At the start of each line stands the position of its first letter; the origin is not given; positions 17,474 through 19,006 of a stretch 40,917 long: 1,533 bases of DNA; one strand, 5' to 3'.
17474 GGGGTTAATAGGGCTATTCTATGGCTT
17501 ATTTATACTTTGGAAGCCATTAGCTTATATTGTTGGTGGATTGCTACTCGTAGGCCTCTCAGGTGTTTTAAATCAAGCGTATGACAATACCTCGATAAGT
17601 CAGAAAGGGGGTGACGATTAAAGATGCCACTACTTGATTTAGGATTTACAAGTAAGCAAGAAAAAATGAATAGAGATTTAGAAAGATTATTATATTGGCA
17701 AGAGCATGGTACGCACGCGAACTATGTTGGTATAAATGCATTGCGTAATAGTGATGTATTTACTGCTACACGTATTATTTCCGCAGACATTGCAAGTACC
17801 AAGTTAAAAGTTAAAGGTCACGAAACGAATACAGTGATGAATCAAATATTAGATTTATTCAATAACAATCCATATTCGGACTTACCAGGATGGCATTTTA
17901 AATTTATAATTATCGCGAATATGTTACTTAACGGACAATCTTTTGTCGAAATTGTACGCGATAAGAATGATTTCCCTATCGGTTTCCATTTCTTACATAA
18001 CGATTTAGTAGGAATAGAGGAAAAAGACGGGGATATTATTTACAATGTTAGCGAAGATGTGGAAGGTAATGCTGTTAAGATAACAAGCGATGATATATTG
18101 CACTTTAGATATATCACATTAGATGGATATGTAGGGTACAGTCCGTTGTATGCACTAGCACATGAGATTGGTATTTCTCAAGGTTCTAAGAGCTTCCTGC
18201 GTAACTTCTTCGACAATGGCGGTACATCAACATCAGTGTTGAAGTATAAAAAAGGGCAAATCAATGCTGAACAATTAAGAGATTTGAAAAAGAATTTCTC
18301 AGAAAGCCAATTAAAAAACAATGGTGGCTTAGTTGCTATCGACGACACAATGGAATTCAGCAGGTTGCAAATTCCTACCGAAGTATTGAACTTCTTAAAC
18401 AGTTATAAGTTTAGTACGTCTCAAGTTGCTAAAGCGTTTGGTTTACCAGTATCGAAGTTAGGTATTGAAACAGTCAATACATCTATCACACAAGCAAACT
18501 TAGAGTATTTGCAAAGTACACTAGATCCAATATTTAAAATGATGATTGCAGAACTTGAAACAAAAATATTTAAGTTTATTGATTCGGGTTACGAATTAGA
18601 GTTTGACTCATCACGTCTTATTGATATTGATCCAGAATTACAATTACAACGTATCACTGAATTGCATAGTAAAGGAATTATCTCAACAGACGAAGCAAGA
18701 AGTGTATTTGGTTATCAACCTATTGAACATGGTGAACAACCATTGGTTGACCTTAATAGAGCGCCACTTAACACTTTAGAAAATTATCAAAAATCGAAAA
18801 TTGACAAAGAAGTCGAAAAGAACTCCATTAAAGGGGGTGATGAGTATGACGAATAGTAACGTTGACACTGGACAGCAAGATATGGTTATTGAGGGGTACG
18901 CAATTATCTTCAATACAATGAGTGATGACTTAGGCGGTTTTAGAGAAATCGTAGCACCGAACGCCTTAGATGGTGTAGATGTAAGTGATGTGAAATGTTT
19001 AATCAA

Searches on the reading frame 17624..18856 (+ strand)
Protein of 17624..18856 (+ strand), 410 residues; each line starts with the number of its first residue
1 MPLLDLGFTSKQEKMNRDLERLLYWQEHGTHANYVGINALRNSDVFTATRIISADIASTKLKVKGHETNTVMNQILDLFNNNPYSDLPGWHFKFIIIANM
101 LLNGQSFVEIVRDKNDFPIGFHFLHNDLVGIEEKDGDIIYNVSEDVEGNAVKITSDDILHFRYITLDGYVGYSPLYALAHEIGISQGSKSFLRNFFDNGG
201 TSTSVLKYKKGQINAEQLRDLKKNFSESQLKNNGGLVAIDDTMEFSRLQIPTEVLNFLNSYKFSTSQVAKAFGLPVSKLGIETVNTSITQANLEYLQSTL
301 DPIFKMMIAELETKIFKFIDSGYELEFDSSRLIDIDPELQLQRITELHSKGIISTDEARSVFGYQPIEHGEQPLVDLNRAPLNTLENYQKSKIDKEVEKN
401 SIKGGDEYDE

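Call 39: find_encoding_contigs(protein=window:17624-18856:+, flank=10000, max_places=10)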
Protein window:17624-18856:+ (410 aa): 24 contigs read that carry it; 7 places shown.
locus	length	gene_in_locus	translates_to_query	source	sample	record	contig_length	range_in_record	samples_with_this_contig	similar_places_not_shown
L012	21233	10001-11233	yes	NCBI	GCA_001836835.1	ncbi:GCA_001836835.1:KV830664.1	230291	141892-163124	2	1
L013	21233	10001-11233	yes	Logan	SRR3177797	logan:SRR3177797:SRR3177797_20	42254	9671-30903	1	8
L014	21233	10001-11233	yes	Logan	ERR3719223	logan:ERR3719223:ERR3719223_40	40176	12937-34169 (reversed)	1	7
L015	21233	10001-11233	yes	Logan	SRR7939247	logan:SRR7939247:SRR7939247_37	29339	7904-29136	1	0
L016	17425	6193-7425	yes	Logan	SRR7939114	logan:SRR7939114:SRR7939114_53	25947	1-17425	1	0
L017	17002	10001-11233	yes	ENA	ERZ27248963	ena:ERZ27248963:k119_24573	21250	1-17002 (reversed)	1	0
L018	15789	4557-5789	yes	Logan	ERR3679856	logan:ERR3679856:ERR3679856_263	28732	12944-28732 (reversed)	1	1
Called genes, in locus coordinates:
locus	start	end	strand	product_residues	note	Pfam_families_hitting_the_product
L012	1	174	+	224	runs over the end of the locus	PF16784:HNHc_6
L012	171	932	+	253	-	PF01844:HNH, PF14279:HNH_5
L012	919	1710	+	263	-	PF09524:Phg_2220_C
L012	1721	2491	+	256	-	PF01695:IstB_IS21, PF00308:Bac_DnaA (weak), PF00004:AAA (weak), PF07728:AAA_5 (weak)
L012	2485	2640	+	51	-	-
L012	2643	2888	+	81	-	-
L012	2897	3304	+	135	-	PF06356:DUF1064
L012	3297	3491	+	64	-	-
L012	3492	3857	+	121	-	PF07768:PVL_ORF50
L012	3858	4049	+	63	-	-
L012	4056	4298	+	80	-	PF11753:DUF3310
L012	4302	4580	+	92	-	-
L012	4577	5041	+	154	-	PF05014:Nuc_deoxyrib_tr, PF15891:Nuc_deoxyri_tr2 (weak)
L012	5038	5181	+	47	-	PF24423:OVT1 (weak)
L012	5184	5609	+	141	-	PF00692:dUTPase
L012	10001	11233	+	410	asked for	PF04860:Phage_portal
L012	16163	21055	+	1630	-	PF10145:PhageMin_Tail, PF01551:Peptidase_M23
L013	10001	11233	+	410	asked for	PF04860:Phage_portal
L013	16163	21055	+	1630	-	PF10145:PhageMin_Tail, PF01551:Peptidase_M23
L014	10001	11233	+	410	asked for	PF04860:Phage_portal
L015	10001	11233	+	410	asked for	PF04860:Phage_portal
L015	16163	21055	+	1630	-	PF10145:PhageMin_Tail, PF01551:Peptidase_M23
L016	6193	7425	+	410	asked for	PF04860:Phage_portal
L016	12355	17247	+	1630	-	PF10145:PhageMin_Tail, PF01551:Peptidase_M23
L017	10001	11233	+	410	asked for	PF04860:Phage_portal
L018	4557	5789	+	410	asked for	PF04860:Phage_portal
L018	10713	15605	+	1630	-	PF10145:PhageMin_Tail, PF01551:Peptidase_M23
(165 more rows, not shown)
